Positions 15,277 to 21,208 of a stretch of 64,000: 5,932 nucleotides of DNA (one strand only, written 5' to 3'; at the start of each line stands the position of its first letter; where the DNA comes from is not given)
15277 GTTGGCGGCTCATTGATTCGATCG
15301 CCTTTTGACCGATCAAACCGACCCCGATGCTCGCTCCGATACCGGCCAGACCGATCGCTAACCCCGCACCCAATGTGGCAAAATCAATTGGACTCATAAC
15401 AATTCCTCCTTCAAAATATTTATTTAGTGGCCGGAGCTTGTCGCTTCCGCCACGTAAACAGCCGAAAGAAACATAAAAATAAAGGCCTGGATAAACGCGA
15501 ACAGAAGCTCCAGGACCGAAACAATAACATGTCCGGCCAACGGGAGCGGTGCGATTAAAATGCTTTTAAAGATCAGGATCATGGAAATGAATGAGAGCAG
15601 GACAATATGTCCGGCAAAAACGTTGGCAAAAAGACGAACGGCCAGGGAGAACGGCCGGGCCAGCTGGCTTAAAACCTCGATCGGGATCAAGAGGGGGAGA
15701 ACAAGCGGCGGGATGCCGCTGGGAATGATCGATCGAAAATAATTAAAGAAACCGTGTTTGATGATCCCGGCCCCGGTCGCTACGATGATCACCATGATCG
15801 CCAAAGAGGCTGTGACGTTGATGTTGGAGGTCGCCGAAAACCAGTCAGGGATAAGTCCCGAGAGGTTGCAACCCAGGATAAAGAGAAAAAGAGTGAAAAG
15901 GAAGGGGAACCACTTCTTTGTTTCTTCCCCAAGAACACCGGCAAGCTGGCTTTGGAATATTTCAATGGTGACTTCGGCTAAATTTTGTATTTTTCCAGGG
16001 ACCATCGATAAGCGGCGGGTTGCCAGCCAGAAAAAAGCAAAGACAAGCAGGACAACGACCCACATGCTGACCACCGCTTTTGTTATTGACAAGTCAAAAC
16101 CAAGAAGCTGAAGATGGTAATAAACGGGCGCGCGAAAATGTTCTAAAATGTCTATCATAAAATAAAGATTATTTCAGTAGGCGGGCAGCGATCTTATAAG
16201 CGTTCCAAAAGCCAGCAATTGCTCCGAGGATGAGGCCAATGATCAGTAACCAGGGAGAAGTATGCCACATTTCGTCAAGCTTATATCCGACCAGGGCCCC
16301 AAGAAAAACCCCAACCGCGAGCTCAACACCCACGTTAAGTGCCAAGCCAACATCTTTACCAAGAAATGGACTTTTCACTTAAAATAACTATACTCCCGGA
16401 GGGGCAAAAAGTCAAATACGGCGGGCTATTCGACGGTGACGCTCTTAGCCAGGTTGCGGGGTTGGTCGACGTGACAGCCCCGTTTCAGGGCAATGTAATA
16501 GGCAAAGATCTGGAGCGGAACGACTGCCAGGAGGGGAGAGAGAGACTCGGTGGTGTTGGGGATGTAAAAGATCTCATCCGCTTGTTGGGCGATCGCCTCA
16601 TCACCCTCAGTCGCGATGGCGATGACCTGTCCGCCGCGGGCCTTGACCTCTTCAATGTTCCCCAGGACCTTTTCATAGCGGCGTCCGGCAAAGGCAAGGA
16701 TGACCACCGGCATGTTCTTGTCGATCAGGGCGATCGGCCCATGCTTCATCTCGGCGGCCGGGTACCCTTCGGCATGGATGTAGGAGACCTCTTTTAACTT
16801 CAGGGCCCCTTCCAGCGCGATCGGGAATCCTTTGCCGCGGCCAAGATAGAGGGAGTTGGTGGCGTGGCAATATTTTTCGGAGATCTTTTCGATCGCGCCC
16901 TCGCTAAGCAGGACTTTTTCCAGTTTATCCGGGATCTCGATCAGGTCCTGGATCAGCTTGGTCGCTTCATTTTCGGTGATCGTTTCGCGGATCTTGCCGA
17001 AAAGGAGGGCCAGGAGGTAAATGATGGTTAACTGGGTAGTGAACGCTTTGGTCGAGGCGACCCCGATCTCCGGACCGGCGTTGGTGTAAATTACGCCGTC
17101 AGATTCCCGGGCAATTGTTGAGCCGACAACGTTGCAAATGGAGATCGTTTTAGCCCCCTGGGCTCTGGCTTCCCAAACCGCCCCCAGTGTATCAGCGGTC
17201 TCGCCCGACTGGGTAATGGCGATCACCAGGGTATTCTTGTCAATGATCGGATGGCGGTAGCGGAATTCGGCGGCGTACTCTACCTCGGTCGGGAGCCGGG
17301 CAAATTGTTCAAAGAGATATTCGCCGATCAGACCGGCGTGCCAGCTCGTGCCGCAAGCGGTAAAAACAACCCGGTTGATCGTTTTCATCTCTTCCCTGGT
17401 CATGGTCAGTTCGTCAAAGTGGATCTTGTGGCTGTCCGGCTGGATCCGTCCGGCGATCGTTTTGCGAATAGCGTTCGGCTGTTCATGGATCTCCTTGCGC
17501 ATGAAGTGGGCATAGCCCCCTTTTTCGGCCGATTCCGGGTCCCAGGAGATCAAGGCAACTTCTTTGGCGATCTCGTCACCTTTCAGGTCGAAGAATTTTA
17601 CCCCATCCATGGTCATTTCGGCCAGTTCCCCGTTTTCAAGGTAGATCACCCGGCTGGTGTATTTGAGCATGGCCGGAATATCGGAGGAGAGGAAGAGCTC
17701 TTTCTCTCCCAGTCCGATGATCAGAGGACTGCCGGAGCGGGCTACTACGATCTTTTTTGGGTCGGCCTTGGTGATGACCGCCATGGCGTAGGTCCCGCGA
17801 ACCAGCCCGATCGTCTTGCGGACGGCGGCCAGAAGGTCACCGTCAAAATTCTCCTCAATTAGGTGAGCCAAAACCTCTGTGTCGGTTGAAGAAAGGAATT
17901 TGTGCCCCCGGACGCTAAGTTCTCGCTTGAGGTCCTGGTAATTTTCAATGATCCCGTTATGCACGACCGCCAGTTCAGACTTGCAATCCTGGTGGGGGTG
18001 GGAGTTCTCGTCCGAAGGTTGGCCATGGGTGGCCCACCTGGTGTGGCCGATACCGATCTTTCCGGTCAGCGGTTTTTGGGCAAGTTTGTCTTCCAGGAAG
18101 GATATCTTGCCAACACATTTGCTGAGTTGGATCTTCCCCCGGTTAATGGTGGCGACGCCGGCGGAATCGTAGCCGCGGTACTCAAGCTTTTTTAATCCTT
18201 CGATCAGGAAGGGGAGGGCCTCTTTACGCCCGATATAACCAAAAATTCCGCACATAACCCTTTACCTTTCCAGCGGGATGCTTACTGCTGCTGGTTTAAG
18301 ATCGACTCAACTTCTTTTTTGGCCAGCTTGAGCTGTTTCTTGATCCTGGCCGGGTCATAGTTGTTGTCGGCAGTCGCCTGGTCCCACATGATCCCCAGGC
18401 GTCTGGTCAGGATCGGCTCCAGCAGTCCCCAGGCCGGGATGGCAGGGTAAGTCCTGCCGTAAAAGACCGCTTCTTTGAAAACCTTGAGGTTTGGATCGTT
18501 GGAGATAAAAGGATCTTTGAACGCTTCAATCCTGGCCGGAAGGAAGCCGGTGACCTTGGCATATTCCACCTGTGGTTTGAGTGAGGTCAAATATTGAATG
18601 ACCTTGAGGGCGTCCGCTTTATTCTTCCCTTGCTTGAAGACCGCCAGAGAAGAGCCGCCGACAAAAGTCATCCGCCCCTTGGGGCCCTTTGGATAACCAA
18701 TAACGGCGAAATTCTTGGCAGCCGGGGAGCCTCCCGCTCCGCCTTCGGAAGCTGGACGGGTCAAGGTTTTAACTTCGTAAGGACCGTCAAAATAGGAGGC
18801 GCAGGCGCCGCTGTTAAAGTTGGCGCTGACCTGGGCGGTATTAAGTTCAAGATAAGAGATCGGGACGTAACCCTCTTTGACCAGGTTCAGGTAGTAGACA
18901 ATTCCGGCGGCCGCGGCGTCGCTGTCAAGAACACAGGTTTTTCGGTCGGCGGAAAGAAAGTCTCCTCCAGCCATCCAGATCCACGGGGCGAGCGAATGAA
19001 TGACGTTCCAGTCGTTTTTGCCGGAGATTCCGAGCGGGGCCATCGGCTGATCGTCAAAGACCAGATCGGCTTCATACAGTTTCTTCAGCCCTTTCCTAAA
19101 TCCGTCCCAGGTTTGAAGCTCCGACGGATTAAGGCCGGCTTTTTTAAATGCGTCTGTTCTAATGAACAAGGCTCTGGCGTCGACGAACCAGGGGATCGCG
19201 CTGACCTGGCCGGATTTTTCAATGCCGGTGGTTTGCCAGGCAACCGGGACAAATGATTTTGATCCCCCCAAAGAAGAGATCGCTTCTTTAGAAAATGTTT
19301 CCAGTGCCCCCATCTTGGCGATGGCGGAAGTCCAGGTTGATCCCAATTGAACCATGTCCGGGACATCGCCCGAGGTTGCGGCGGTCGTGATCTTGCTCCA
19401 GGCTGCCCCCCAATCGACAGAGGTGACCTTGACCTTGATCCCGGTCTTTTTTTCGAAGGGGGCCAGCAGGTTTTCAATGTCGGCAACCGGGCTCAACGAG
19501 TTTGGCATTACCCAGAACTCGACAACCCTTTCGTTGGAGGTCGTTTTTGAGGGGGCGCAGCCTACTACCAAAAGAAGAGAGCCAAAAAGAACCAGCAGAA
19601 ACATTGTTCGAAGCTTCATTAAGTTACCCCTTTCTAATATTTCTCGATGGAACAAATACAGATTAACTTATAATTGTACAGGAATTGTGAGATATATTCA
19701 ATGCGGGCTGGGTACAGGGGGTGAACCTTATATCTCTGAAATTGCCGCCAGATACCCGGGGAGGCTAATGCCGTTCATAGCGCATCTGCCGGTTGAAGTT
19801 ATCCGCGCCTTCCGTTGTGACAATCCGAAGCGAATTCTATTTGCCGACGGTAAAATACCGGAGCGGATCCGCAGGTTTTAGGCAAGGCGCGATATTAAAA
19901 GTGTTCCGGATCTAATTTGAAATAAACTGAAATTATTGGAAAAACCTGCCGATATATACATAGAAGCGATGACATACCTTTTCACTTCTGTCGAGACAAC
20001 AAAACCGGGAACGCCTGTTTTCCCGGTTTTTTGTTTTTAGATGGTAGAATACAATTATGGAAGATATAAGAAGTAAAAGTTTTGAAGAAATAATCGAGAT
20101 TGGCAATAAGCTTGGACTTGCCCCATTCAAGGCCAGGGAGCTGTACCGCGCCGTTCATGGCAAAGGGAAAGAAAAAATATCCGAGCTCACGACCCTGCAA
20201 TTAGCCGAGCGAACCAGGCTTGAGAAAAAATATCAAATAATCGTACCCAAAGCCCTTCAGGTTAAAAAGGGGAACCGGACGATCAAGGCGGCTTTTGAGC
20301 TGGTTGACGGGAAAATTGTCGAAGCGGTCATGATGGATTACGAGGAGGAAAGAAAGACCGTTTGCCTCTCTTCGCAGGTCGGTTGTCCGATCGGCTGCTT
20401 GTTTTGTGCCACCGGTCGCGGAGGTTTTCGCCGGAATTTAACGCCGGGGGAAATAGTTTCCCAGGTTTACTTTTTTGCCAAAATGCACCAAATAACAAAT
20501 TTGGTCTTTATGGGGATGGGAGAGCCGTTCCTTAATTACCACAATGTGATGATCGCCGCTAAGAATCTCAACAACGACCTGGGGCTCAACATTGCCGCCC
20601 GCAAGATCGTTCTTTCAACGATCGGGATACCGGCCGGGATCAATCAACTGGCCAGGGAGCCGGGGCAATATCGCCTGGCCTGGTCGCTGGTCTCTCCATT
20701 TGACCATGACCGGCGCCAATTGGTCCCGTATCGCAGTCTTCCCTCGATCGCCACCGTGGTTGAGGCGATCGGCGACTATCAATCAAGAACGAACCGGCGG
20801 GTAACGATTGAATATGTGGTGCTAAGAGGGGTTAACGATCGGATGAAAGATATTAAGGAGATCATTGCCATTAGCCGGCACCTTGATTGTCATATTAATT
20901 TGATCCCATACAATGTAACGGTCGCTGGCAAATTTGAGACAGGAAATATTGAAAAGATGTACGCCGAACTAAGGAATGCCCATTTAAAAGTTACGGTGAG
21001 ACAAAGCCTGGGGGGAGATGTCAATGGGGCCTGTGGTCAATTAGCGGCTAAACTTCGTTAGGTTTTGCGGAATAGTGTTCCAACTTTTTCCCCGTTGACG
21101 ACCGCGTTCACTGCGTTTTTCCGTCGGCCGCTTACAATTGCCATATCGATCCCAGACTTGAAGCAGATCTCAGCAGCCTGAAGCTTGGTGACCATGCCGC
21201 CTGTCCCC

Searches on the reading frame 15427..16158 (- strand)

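Call 59: search_protein_families(library=pfam, proteins=[window:15427-16158:-], max_evalue=0.000001)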
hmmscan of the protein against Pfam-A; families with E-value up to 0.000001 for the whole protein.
window:15427-16158:- (244 aa): 1 family
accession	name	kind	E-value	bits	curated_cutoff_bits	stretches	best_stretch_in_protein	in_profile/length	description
PF00119.25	ATP-synt_A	-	1.4e-60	205.3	33.9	1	29-236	1-216/217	ATP synthase A chain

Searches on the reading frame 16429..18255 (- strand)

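Call 59: search_protein_families(library=pfam, proteins=[window:16429-18255:-], max_evalue=0.000001)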
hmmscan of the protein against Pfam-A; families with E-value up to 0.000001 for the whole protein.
window:16429-18255:- (609 aa): 3 families
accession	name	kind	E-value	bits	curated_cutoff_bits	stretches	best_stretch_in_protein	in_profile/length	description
PF01380.27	SIS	-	6.7e-65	217.2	25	2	293-417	5-130/131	SIS domain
PF13522.11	GATase_6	-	1e-21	77.8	27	1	64-190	9-128/130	Glutamine amidotransferase domain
PF13537.11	GATase_7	-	1.1e-15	58.2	25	1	79-197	7-122/123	Glutamine amidotransferase domain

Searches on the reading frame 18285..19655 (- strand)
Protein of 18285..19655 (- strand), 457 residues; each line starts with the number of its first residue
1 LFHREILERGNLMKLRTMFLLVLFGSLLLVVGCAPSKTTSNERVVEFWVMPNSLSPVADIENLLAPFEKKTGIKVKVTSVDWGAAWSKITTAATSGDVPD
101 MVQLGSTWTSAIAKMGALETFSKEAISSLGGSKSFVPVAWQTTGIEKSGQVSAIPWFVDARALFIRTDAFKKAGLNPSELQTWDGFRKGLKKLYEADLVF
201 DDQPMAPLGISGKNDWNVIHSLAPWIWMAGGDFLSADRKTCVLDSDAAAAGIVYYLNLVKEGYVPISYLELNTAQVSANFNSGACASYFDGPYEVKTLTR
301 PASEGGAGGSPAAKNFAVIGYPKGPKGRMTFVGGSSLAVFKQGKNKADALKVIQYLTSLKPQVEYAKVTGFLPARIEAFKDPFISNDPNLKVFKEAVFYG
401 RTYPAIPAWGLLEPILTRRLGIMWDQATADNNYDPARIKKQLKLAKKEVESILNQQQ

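Call 59: search_protein_families(library=pfam, proteins=[window:18285-19655:-], max_evalue=0.000001)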
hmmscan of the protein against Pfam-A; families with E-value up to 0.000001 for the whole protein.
window:18285-19655:- (457 aa): 2 families
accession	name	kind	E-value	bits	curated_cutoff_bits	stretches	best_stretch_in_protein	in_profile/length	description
PF13416.11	SBP_bac_8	-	7.2e-35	121.6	27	1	63-391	2-278/279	Bacterial extracellular solute-binding protein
PF01547.30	SBP_bac_1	-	1.6e-34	120.8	26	1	61-360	11-304/307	Bacterial extracellular solute-binding protein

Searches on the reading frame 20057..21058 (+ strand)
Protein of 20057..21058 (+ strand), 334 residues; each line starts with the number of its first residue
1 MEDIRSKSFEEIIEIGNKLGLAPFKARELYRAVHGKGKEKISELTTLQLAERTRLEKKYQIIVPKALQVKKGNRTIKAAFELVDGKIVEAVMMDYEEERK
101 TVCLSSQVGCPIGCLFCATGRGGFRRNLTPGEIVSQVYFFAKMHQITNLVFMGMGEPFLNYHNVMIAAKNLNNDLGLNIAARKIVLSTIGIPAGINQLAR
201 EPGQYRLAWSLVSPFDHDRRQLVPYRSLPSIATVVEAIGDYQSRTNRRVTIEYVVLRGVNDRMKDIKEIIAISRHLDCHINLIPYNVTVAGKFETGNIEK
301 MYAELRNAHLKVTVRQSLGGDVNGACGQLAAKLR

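Call 59: search_protein_families(library=pfam, proteins=[window:20057-21058:+], max_evalue=0.000001)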
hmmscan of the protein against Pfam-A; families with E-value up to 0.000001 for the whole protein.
window:20057-21058:+ (334 aa): 1 family
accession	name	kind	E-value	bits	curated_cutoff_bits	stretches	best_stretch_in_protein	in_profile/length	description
PF04055.27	Radical_SAM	-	1.1e-13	52.1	29.5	1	106-266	3-162/166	Radical SAM superfamily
